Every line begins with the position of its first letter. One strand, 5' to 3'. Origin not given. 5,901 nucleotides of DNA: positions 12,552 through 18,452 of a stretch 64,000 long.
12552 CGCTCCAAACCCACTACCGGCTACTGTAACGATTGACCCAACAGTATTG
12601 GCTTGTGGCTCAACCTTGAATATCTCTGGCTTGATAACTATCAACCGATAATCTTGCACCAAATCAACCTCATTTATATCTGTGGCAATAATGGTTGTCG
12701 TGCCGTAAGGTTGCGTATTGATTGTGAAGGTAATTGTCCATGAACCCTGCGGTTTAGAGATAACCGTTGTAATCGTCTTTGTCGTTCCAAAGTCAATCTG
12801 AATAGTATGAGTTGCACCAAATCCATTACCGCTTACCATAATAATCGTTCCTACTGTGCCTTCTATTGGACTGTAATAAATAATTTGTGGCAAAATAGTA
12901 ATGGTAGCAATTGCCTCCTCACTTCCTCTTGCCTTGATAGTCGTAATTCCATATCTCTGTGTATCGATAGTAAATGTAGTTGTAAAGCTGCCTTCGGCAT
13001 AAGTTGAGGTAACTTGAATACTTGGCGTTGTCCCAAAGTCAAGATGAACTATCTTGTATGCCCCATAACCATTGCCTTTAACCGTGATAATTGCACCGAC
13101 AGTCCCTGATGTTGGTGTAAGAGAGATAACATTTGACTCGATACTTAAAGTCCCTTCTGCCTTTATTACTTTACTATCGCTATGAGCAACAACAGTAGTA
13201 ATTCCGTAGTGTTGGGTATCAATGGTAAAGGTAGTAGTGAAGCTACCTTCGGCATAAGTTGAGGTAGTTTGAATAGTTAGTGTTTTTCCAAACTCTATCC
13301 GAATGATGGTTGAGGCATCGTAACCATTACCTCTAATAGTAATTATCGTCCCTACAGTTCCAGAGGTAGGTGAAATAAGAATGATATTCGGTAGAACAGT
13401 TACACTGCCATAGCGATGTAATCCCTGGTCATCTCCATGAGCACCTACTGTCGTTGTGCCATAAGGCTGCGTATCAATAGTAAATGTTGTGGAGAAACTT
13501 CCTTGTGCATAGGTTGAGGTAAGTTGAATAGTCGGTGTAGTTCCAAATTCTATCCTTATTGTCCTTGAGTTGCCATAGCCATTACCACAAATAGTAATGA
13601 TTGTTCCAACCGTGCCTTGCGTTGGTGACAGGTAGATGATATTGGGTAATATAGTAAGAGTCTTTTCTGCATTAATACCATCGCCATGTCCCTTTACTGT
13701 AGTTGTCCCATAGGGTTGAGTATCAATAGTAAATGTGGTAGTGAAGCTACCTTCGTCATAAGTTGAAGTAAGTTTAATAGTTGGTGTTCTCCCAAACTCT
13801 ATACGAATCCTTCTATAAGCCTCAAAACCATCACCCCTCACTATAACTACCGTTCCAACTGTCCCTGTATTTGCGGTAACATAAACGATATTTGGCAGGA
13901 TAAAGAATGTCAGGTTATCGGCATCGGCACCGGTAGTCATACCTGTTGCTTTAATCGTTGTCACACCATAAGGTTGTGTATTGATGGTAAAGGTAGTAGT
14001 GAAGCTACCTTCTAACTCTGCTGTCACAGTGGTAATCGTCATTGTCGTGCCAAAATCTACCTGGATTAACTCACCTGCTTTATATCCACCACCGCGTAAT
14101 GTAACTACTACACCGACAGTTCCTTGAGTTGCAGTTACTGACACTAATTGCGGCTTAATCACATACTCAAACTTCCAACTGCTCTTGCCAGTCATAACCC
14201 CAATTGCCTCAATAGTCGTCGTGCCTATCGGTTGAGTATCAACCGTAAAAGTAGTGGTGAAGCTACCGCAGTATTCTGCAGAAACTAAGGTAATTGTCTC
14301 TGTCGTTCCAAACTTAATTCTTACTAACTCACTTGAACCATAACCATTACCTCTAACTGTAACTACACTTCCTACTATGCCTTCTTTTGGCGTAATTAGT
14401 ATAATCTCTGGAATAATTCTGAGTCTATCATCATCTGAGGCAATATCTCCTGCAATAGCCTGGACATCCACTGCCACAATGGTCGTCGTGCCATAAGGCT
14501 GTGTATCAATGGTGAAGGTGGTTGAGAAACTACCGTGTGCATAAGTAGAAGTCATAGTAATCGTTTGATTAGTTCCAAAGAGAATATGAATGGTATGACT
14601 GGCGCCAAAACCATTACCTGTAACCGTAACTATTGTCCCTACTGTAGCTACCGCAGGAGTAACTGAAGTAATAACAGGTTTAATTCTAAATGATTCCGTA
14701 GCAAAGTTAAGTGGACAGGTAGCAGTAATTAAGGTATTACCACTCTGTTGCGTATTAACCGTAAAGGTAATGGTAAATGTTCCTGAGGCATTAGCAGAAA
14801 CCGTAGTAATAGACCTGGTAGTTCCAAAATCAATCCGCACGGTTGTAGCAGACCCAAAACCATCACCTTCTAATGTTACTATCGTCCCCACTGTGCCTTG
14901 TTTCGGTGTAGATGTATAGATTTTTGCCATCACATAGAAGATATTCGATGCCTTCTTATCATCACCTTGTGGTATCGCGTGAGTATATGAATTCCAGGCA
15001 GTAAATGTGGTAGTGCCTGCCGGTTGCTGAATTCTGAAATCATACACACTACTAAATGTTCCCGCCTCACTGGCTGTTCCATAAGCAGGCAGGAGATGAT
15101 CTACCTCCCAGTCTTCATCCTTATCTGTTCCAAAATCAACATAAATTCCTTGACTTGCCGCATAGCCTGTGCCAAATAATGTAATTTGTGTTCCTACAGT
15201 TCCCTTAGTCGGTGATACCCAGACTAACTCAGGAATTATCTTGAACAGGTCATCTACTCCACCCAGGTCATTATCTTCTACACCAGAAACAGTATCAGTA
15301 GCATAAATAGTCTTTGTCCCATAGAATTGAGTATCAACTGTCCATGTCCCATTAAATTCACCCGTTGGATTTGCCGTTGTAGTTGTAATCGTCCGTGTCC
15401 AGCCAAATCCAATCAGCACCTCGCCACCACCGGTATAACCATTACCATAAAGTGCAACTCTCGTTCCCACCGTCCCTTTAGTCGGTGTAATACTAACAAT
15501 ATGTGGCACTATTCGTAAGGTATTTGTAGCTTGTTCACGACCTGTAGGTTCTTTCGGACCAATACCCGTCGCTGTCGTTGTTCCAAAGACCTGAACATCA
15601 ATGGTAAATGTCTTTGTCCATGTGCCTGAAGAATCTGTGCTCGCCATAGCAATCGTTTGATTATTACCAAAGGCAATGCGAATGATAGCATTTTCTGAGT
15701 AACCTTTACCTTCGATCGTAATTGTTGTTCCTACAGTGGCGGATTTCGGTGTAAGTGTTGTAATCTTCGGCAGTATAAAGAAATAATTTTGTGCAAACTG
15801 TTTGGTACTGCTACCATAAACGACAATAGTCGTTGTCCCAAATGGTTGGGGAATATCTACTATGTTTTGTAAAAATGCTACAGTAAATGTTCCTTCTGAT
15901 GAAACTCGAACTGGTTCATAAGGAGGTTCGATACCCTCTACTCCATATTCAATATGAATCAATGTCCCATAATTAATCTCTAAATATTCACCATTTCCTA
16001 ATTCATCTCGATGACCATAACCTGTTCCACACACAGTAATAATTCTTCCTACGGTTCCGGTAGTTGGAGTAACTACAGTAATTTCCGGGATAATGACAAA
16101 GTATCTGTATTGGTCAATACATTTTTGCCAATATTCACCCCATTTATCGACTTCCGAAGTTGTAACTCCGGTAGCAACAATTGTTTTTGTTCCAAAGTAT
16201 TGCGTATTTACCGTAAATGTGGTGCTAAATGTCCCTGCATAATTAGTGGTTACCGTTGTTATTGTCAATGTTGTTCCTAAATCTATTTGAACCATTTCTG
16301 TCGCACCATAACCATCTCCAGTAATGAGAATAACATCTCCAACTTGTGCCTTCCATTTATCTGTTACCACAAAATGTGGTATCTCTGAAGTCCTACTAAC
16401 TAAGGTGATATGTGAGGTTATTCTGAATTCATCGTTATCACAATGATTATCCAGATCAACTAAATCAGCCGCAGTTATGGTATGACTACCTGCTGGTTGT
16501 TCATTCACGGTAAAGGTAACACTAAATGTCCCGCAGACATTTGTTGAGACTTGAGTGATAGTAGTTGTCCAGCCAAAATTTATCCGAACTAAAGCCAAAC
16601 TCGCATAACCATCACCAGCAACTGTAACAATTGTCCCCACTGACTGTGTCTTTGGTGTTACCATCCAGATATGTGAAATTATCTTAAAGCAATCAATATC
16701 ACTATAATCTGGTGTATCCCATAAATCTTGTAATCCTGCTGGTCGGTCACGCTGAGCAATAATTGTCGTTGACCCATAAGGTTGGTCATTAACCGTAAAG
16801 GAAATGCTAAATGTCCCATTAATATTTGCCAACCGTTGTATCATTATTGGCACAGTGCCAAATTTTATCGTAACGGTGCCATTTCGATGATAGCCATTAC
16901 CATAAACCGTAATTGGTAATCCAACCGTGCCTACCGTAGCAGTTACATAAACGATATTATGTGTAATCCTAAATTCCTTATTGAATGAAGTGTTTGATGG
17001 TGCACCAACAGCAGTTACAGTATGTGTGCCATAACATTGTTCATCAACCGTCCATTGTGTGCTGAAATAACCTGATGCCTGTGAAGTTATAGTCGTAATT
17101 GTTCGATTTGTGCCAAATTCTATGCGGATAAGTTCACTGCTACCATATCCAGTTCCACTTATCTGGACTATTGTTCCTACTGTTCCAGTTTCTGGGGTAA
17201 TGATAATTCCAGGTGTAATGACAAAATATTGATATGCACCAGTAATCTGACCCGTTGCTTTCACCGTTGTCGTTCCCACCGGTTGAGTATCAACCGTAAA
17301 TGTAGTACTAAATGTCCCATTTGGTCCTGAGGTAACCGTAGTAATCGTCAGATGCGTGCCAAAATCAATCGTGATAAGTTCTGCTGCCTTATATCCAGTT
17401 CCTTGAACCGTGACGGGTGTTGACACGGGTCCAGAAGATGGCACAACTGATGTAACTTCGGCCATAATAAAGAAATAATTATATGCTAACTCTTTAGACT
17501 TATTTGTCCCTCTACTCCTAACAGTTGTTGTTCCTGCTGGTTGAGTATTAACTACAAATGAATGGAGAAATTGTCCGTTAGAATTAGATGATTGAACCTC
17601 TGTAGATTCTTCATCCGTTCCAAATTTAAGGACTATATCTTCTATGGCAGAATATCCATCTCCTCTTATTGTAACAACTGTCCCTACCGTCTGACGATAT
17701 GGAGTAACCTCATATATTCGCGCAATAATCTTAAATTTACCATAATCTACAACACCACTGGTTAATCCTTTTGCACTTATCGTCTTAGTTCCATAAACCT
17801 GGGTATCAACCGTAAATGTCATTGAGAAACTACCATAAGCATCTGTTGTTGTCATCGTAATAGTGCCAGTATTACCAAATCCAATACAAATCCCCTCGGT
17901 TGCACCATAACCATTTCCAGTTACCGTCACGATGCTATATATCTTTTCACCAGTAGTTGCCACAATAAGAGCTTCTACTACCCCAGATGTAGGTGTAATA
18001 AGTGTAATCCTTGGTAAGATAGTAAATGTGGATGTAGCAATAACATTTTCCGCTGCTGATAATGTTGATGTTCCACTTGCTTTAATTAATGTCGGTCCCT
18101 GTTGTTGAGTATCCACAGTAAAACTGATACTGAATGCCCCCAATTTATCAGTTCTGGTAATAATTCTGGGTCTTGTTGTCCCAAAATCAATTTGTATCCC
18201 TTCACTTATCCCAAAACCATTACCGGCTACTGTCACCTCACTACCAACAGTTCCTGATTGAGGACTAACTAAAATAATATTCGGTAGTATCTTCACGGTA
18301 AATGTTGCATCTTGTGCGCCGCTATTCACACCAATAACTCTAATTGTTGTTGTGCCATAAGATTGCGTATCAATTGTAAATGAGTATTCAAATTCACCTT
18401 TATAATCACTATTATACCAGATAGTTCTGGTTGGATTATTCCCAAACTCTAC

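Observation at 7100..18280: Recent ~5.6-kb tandem segmental duplication with in-frame indels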

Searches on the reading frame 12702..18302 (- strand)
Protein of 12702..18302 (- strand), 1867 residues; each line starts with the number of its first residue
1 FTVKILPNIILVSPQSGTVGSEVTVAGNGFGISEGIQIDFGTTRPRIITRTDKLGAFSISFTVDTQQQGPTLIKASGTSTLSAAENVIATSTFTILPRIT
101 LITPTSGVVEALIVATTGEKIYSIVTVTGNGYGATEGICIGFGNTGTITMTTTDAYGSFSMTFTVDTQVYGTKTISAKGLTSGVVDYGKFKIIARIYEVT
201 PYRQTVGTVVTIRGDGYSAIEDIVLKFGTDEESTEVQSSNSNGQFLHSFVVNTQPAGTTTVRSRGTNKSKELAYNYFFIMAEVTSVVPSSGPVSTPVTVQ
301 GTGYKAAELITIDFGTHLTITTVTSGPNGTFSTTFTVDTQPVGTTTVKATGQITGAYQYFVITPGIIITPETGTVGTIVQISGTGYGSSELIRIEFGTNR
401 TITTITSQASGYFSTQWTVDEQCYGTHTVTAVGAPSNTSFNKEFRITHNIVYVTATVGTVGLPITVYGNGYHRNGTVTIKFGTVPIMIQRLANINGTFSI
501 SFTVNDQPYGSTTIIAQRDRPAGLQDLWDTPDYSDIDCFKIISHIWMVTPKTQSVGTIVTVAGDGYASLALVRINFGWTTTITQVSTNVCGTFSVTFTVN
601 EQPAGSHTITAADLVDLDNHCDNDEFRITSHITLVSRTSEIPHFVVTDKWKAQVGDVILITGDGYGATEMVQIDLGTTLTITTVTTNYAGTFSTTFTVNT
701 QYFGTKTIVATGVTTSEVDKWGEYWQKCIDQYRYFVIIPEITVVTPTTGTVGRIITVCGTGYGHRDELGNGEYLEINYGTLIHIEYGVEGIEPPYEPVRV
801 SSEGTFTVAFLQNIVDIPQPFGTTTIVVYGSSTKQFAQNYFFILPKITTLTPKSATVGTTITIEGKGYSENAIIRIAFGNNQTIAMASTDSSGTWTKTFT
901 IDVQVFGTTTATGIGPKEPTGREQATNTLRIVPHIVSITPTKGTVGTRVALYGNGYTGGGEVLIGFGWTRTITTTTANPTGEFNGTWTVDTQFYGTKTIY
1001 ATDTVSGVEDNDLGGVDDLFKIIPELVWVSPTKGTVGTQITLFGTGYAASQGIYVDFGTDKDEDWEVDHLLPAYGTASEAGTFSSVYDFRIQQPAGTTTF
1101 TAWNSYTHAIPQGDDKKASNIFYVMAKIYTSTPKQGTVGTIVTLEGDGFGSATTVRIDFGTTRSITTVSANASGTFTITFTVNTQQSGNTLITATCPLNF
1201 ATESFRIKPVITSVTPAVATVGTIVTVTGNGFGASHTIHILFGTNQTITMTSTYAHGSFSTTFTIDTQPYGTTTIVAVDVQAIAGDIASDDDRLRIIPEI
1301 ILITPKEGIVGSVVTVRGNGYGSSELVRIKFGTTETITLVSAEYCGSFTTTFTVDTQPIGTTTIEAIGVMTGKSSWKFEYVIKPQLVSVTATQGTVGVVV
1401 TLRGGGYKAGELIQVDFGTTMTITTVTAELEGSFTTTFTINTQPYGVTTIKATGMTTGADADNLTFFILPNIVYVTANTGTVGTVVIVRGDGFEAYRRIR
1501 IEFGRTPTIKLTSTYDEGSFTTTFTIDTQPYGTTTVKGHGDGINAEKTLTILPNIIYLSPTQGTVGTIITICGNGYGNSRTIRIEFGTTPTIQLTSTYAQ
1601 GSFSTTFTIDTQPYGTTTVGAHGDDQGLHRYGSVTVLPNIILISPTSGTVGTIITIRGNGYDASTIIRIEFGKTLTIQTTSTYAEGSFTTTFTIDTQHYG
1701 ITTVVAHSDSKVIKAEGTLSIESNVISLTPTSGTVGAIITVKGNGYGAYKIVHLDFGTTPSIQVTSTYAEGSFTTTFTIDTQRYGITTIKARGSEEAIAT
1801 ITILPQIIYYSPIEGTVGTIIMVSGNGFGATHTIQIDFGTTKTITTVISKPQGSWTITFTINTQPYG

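Call 9: search_protein_families(library=pfam, proteins=[window:12702-18302:-], max_evalue=0.01)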
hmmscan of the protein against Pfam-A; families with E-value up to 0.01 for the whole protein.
window:12702-18302:- (1867 aa): 1 family
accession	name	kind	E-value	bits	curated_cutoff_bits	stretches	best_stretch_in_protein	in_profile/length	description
PF22633.2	F5_F8_type_C_2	-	1.5e-05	26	27.8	0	1410-1460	19-73/91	NedA-like, galactose-binding domain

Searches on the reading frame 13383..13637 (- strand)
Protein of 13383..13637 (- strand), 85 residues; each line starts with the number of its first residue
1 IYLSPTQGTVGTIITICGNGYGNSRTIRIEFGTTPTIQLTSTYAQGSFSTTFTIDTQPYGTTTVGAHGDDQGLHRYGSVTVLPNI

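Call 25: search_solved_structures(query=A1, max_evalue=1)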
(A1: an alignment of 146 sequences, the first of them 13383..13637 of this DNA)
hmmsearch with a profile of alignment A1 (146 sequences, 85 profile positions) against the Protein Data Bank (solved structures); distinct sequences matched with E-value up to 1: 4.
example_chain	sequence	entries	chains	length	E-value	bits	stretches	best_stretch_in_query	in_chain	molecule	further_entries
1cyg_A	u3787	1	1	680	0.009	19.1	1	3-83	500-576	CYCLODEXTRIN GLUCANOTRANSFERASE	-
7p0e_A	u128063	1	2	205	0.74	13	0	13-58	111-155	Isoform 2 of Filamin-C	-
7ouu_A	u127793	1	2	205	0.93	12.6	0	13-57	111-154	Isoform 2 of Filamin-C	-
7ouv_A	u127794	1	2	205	0.99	12.6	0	13-57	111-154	Isoform 2 of Filamin-C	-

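Call 26: search_protein_families(library=pfam, alignment_id=A1, max_evalue=1)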
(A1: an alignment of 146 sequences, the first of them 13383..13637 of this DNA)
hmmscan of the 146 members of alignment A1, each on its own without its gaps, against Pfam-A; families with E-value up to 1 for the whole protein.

A. member 1, window:13383-13637:- (85 aa): 1 family
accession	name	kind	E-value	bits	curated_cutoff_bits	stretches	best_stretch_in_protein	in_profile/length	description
PF02558.23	ApbA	-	0.14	12.2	22.2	1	11-67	93-148/150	Ketopantoate reductase PanE/ApbA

B. families by the number of members that match (of 146 scanned): 55 families (the first 25 are shown)
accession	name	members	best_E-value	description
PF01833.30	TIG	46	1.1e-06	IPT/TIG domain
PF17936.7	Big_6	18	7.2e-05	Bacterial Ig domain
PF17957.7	Big_7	7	0.0014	Bacterial Ig domain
PF12733.13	Cadherin-like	7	0.004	Cadherin-like beta sandwich domain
PF22633.2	F5_F8_type_C_2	7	0.0092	NedA-like, galactose-binding domain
PF07705.17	CARDB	6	0.006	CARDB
PF00754.31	F5_F8_type_C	4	0.018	F5/8 type C domain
PF00960.24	Neocarzinostat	3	0.0055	Neocarzinostatin family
PF16640.11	Big_3_5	3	0.057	Bacterial Ig-like domain (group 3)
PF22583.2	UPF0425_C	3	0.077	UPF0425 C-terminal domain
PF07151.18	DUF1391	2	0.0034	Protein of unknown function (DUF1391)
PF09134.16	Invasin_D3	2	0.0084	Invasin, domain 3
PF02558.23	ApbA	2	0.017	Ketopantoate reductase PanE/ApbA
PF10648.15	Gmad2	2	0.021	Immunoglobulin-like domain of bacterial spore germination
PF25230.1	DUF7846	2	0.033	Domain of unknown function (DUF7846)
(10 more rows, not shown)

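Call 28: predict_structure(alignment_id=A1)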
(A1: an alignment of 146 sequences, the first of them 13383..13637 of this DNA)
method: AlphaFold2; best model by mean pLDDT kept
length: 85 residues; sequences in the alignment: 146
mean_pLDDT: 89.1   pTM: 0.74
mean pLDDT of the five models: 89.1, 87.2, 84.3, 84.2, 79.3
residues with pLDDT >= 90: 49; 70-90: 35; 50-70: 1; < 50: 0
segments of 3 or more residues with pLDDT < 50: none
pLDDT, mean of each block of 10 residues (from residue 1): 94 93 89 84 89 87 90 89 84
secondary structure, 60 per line:
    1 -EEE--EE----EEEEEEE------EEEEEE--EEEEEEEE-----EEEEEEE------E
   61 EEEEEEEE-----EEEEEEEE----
elements in order: E2-4 E13-19 E26-31 E34-41 E47-53 E60-68 E74-81

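Call 31: fold_search(model_id=the predicted structure, library=pdb)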
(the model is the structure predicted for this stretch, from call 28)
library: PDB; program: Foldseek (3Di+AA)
matches with E <= 10: 1006; with E <= 0.001: 0
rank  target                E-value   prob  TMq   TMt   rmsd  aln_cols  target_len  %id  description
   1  9jtz_C                1.6e-02  1.00  0.66  0.27   3.6        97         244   14  Crystal structure of Nir2 C-terminal domain in complex with phosphatidic acid (released 2025-10-15)
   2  3wno_A                1.6e-02  1.00  0.59  0.10   4.5        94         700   18  D308A mutant of Bacillus circulans T-3040 cycloisomaltooligosaccharide glucanotransferase complexed with cycloisomalto (released 2014-02-05)
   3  9jzp_B                2.0e-02  1.00  0.64  0.26   3.8        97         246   15  Crystal structure of Nir2 C-terminal domain (released 2025-10-15)
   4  3wnn_A                2.0e-02  1.00  0.61  0.10   4.4        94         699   17  D308A mutant of Bacillus circulans T-3040 cycloisomaltooligosaccharide glucanotransferase complexed with isomaltooctao (released 2014-02-05)
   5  5f70                  2.0e-02  0.99  0.44  0.39   5.6       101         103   15  Crystal structures of human TIM members (released 2016-02-03)
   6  2kl6_MODEL_1_A        2.1e-02  1.00  0.59  0.49   4.3        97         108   14  Solution NMR structure of the CARDB domain of PF1109 from Pyrococcus furiosus. Northeast Structural Genomics C (released 2009-08-25)
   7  9jtz_B                2.5e-02  1.00  0.63  0.25   4.1        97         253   13  Crystal structure of Nir2 C-terminal domain in complex with phosphatidic acid (released 2025-10-15)
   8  9jz1_A                3.3e-02  1.00  0.64  0.26   3.9        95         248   14  Crystal structure of Nir2 C-terminal domain in complex with phosphate (released 2025-10-15)
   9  3wnn_B                3.6e-02  1.00  0.62  0.10   4.3        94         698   16  D308A mutant of Bacillus circulans T-3040 cycloisomaltooligosaccharide glucanotransferase complexed with isomaltooctao (released 2014-02-05)
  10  7c7u_B                3.6e-02  1.00  0.51  0.11   3.9        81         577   16  Biofilm associated protein - BSP domain (released 2021-05-12)
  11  5fo7_A                4.0e-02  1.00  0.67  0.12   3.9        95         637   13  Crystal Structure of Human Complement C3b at 2.8 Angstrom resolution (released 2016-04-06)
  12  3wnp_A                4.0e-02  1.00  0.60  0.10   4.2        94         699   18  D308A, F268V, D469Y, A513V, and Y515S quintuple mutant of Bacillus circulans T-3040 cycloisomaltooligosaccharide gluca (released 2014-02-05)
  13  9jz1_B                4.3e-02  1.00  0.63  0.25   4.0        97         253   13  Crystal structure of Nir2 C-terminal domain in complex with phosphate (released 2025-10-15)
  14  7ptp_A                4.3e-02  1.00  0.60  0.09   3.5        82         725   22  In-situ structure of pentameric S-layer protein (released 2021-12-15)
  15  7c7u_A                4.3e-02  1.00  0.51  0.11   3.9        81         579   16  Biofilm associated protein - BSP domain (released 2021-05-12)
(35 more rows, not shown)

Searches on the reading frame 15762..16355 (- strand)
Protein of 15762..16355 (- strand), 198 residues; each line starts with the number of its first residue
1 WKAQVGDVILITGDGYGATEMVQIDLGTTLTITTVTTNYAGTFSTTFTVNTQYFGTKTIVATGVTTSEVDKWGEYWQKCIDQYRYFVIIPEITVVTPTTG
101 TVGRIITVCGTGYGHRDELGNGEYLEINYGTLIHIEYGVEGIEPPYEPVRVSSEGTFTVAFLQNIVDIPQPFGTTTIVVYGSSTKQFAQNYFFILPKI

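Call 63: predict_structure(alignment_id=A3)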
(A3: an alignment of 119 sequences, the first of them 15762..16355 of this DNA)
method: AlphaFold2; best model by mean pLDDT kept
length: 198 residues; sequences in the alignment: 119
mean_pLDDT: 85.7   pTM: 0.78
mean pLDDT of the five models: 85.7, 85.7, 84.8, 84.6, 83.8
residues with pLDDT >= 90: 134; 70-90: 31; 50-70: 14; < 50: 19
segments of 3 or more residues with pLDDT < 50: 73-81, 133-142
pLDDT, mean of each block of 10 residues (from residue 1): 95 95 94 97 97 94 88 47 78 97 94 85 90 48 67 95 73 94 95 93
secondary structure, 60 per line:
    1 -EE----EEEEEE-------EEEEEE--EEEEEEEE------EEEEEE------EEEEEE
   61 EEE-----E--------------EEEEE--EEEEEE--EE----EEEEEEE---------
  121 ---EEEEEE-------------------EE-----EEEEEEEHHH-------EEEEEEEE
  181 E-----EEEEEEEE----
elements in order: E8-13 E21-26 E29-36 E43-48 E55-63 E84-88 E91-96 E105-111 E124-129 E156-162 E173-181 E187-194
